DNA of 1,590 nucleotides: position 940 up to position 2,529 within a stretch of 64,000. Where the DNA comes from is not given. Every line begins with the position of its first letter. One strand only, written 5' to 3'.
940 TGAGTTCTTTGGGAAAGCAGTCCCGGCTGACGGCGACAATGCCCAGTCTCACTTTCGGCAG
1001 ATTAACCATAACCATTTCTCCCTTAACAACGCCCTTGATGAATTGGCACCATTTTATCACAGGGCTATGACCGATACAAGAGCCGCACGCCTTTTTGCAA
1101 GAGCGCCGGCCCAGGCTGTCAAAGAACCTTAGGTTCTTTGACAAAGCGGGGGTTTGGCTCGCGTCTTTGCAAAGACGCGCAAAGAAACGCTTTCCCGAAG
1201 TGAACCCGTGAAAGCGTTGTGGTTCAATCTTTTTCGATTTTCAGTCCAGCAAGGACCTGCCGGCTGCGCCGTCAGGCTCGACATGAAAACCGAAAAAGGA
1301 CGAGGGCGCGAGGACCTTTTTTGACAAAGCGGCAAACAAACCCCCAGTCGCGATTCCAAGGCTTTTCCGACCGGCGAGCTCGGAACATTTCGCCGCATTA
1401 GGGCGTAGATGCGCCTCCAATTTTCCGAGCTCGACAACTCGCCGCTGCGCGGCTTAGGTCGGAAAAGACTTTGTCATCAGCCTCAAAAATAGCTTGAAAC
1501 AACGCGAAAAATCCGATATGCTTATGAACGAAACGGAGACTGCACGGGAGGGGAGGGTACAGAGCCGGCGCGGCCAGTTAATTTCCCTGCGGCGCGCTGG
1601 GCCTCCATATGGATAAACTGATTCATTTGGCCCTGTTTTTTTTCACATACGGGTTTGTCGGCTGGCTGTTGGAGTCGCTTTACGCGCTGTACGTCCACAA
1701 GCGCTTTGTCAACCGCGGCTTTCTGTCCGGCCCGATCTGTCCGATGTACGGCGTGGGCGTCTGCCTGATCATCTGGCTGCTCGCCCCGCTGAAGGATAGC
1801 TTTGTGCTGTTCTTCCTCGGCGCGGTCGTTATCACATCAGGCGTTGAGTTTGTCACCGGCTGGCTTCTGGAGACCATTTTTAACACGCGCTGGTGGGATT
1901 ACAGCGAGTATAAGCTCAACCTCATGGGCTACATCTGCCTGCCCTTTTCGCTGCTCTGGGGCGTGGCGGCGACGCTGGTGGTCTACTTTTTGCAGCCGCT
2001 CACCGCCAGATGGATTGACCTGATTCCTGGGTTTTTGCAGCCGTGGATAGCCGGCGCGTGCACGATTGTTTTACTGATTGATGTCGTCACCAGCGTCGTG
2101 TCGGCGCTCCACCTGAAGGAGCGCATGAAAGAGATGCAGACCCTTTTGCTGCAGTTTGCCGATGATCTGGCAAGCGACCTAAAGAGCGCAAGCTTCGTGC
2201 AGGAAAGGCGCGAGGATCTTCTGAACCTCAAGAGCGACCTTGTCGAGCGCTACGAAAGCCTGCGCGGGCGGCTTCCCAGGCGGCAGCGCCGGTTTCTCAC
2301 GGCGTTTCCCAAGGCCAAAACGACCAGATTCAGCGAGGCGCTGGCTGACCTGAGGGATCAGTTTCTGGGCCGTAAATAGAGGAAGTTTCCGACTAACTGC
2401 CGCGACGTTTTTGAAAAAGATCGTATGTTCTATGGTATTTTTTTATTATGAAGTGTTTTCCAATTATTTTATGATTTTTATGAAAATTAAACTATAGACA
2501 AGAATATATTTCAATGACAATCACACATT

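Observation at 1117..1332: Modular ~210-nt intergenic element (modules A-B-C-D) in at least five co-oriented copies, with fragments in at least five more spacers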

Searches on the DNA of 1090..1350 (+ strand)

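Call 55: search_dna_similar(query=window:1100-1340:+, collection=phages, mode=distant, max_evalue=1)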
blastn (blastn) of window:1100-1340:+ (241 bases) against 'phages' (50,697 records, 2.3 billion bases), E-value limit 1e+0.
No match.

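Call 56: search_rna_families(source=window, start=1090, end=1350, threshold=evalue, max_evalue=10)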
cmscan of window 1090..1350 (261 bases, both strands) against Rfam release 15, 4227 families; matches with E-value up to 10: 8.
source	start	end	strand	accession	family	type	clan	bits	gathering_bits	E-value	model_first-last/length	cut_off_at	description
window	1218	1309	-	RF00657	mir-184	Gene; miRNA;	-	24.9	54.1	0.0019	1-86/86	no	mir-184 microRNA precursor family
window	1101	1164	+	RF03468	mir-2830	Gene; miRNA;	-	20.7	70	0.078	1-76/76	no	mir-2830 microRNA precursor family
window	1094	1174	+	RF04051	mir-8517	Gene; miRNA;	-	20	70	0.087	1-108/108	no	mir-8517 microRNA precursor family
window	1225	1303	-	RF03956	mir-737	Gene; miRNA;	-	19.5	60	1.1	1-63/63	no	mir-737 microRNA precursor family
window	1180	1322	-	RF01859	Phe_leader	Cis-reg; leader;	-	18.2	55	1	1-125/125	no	Phenylalanine leader peptide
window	1221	1282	-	RF01369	CRISPR-DR56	Gene; CRISPR;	-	18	35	0.48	1-37/37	no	CRISPR RNA direct repeat element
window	1225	1302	-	RF00253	mir-101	Gene; miRNA;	-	15.2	60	0.8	1-75/75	no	mir-101 microRNA precursor family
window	1172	1204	+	RF02814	Sso133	Gene; sRNA;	-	12.4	44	9.1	1-73/73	no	Sulfolobus sRNA133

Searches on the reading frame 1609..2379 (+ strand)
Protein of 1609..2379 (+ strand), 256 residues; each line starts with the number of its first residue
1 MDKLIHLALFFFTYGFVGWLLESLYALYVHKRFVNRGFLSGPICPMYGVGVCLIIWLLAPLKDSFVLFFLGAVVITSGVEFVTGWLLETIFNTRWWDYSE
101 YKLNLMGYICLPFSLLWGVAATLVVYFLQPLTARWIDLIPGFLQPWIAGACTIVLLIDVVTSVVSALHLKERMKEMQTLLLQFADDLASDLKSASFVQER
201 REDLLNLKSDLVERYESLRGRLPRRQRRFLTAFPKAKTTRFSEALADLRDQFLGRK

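Call 24: search_protein_families(library=pfam, proteins=[window:1609-2379:+])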
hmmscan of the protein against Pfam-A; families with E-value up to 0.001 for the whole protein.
window:1609-2379:+ (256 aa): 1 family
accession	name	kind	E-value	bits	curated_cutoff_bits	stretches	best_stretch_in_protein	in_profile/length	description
PF06541.16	ABC_trans_CmpB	-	9.7e-50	169.1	25.9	1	9-163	1-151/151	Putative ABC-transporter type IV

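Call 27: find_encoding_contigs(protein=window:1609-2379:+, flank=10000, max_places=10)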
Protein window:1609-2379:+ (256 aa): 1 contig read that carries it; 1 place shown.
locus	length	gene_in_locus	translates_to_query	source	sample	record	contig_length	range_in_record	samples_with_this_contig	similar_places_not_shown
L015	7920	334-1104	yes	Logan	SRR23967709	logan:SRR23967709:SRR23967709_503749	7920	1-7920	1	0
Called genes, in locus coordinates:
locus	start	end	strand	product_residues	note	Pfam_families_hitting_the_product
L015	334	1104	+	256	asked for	PF06541:ABC_trans_CmpB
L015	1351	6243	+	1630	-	PF03425:CBM_11, PF02156:Glyco_hydro_26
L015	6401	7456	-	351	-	-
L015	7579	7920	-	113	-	?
